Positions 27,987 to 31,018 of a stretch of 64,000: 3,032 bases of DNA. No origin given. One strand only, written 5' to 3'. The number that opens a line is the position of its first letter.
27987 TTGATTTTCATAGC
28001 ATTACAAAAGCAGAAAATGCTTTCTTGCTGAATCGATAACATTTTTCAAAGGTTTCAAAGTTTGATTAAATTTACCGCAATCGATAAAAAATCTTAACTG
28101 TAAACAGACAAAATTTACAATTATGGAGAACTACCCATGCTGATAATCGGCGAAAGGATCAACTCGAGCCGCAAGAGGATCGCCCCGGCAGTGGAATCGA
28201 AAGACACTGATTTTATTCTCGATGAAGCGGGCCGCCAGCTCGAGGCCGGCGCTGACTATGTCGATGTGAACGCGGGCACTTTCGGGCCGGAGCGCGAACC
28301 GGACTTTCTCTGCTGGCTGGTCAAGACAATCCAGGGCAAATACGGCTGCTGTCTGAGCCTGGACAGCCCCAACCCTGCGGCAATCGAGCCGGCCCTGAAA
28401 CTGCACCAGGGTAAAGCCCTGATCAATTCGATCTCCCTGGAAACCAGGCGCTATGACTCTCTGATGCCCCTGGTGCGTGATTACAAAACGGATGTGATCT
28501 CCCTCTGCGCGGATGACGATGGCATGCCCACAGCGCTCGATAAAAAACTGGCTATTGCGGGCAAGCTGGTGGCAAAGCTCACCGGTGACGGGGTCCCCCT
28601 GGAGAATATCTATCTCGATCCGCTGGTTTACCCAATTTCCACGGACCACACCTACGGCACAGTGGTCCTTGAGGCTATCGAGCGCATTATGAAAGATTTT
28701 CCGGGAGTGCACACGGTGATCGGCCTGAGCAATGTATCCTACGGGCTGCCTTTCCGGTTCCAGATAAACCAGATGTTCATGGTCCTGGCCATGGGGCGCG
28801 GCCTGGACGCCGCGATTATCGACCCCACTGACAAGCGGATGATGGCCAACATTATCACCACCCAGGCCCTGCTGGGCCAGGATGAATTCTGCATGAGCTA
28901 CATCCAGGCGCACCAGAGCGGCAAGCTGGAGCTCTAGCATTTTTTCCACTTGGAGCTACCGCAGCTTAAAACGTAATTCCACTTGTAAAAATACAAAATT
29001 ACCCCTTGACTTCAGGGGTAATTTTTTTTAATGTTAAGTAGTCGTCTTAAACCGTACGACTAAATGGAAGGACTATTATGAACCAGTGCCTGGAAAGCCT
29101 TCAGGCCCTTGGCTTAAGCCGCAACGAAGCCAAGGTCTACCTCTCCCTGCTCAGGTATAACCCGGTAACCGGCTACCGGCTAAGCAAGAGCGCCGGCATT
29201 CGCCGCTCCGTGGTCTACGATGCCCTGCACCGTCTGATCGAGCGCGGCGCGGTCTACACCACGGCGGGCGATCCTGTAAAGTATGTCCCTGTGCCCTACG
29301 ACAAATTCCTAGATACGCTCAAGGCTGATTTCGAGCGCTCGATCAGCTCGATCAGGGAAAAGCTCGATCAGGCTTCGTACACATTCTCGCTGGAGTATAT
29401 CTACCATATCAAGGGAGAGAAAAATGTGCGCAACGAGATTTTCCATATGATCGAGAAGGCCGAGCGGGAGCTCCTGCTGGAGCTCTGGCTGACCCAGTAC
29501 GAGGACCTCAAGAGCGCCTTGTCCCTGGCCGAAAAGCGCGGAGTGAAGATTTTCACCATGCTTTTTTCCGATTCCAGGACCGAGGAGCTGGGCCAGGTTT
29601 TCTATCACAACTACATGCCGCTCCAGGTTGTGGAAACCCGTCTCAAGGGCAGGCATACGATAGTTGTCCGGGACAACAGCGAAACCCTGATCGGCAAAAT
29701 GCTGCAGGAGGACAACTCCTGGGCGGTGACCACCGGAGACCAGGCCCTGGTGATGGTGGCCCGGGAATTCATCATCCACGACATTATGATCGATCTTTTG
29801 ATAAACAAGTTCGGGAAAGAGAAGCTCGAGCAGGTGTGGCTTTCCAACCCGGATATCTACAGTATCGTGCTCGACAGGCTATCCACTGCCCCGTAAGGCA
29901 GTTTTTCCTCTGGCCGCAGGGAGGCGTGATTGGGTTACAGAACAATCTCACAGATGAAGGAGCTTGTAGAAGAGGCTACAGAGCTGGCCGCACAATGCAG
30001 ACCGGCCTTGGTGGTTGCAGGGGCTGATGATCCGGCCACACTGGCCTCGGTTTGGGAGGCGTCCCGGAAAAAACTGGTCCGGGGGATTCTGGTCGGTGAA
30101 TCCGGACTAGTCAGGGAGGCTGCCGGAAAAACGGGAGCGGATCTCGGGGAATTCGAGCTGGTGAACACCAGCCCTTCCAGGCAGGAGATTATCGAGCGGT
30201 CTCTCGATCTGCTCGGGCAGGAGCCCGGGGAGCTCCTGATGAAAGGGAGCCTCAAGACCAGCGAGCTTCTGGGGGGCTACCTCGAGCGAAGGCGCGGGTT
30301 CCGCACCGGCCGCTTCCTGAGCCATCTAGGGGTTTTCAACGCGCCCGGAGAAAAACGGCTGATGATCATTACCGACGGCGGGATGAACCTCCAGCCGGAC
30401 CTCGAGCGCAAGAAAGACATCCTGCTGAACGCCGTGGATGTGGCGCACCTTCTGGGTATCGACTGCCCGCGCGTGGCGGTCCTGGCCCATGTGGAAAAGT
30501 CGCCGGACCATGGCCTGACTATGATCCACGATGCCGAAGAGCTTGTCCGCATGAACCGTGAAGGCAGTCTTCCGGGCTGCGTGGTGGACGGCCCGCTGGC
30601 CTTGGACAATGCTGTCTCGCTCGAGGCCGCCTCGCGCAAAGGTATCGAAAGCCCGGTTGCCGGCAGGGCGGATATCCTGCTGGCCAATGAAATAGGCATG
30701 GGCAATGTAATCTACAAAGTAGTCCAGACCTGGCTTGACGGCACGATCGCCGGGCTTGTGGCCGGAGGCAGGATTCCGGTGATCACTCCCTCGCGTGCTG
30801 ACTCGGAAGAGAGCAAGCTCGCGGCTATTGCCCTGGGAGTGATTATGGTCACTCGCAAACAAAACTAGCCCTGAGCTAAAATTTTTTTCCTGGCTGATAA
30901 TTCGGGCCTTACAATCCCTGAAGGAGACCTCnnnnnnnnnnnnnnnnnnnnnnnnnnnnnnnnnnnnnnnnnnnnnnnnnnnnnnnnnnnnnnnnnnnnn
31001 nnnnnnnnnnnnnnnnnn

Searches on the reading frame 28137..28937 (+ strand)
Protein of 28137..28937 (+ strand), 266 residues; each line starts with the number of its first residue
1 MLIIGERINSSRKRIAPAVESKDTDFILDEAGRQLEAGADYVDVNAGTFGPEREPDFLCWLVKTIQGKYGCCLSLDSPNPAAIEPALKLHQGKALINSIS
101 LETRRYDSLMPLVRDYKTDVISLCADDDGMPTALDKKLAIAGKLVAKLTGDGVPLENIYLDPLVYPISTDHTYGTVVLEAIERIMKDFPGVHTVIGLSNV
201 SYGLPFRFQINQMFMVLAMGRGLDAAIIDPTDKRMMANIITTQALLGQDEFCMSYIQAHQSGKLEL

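Call 9: search_protein_families(library=pfam, proteins=[window:28137-28937:+], max_evalue=0.001)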
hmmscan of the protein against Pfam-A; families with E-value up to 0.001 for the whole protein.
window:28137-28937:+ (266 aa): 1 family
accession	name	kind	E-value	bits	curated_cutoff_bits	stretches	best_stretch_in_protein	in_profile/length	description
PF00809.28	Pterin_bind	-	8.4e-20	71.9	25.5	1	6-228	2-243/244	Pterin binding enzyme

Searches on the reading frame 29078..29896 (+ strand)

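Call 9: search_protein_families(library=pfam, proteins=[window:29078-29896:+], max_evalue=0.001)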
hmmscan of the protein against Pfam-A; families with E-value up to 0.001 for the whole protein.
window:29078-29896:+ (272 aa): 2 families
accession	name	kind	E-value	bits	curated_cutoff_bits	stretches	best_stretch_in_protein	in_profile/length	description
PF01978.25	TrmB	-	2.9e-19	69.1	25.6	1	8-74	1-67/68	Sugar-specific transcriptional regulator TrmB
PF11495.14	Regulator_TrmB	-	1.9e-07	31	22.2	1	108-213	2-105/233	Archaeal transcriptional regulator TrmB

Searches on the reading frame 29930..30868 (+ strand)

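Call 9: search_protein_families(library=pfam, proteins=[window:29930-30868:+], max_evalue=0.001)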
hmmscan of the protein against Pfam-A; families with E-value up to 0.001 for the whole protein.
window:29930-30868:+ (312 aa): 1 family
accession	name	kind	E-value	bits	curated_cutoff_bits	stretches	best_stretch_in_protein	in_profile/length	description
PF01515.24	PTA_PTB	-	5.8e-33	115.1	24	1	117-302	135-317/319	Phosphate acetyl/butaryl transferase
